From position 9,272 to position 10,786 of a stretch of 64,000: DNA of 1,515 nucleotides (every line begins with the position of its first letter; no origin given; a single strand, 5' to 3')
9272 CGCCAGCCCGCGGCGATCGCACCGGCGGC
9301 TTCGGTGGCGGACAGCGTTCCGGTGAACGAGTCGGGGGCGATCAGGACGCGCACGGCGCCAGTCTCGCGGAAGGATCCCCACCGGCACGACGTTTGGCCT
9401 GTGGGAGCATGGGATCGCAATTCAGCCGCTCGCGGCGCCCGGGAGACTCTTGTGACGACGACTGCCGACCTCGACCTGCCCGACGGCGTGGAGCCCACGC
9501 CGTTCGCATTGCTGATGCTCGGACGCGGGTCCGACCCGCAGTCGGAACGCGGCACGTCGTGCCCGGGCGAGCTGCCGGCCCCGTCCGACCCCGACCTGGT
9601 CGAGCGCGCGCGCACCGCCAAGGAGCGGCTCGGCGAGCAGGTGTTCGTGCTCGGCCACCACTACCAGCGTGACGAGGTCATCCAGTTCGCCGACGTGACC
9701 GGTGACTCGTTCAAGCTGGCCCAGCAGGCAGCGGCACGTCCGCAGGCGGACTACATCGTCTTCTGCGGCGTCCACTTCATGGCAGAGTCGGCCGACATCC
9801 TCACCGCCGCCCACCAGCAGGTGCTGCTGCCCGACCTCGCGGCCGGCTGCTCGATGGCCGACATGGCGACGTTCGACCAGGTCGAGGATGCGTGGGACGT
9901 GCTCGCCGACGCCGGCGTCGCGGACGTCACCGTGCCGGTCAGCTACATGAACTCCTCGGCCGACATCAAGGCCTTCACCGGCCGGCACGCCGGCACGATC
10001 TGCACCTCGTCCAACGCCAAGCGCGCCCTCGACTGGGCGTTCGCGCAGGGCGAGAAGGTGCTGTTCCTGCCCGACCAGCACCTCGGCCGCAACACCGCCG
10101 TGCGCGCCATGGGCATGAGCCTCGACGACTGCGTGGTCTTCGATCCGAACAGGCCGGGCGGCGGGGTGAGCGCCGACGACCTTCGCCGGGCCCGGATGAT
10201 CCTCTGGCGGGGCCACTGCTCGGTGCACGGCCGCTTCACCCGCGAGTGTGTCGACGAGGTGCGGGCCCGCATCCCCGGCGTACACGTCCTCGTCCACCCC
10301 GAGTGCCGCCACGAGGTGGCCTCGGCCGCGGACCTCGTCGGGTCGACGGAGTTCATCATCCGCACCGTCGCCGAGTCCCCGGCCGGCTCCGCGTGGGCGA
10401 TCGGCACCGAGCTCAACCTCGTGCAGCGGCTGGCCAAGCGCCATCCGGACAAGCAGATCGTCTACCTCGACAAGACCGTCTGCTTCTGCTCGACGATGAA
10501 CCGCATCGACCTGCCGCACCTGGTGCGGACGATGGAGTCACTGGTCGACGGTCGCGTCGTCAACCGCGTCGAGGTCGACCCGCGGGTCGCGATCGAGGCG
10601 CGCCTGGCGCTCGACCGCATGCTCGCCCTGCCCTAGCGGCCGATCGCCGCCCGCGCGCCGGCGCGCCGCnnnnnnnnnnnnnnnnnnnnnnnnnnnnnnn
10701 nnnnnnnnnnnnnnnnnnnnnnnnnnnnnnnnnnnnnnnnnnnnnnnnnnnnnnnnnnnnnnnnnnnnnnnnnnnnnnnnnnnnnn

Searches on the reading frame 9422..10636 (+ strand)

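Call 31: search_protein_families(library=pfam, proteins=[window:9422-10636:+], max_evalue=0.001)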
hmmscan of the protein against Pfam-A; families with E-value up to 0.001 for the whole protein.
window:9422-10636:+ (404 aa): 1 family
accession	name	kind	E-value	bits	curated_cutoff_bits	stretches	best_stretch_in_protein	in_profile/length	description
PF02445.21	NadA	-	4.2e-99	331.8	27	1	67-402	7-295/295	Quinolinate synthetase A protein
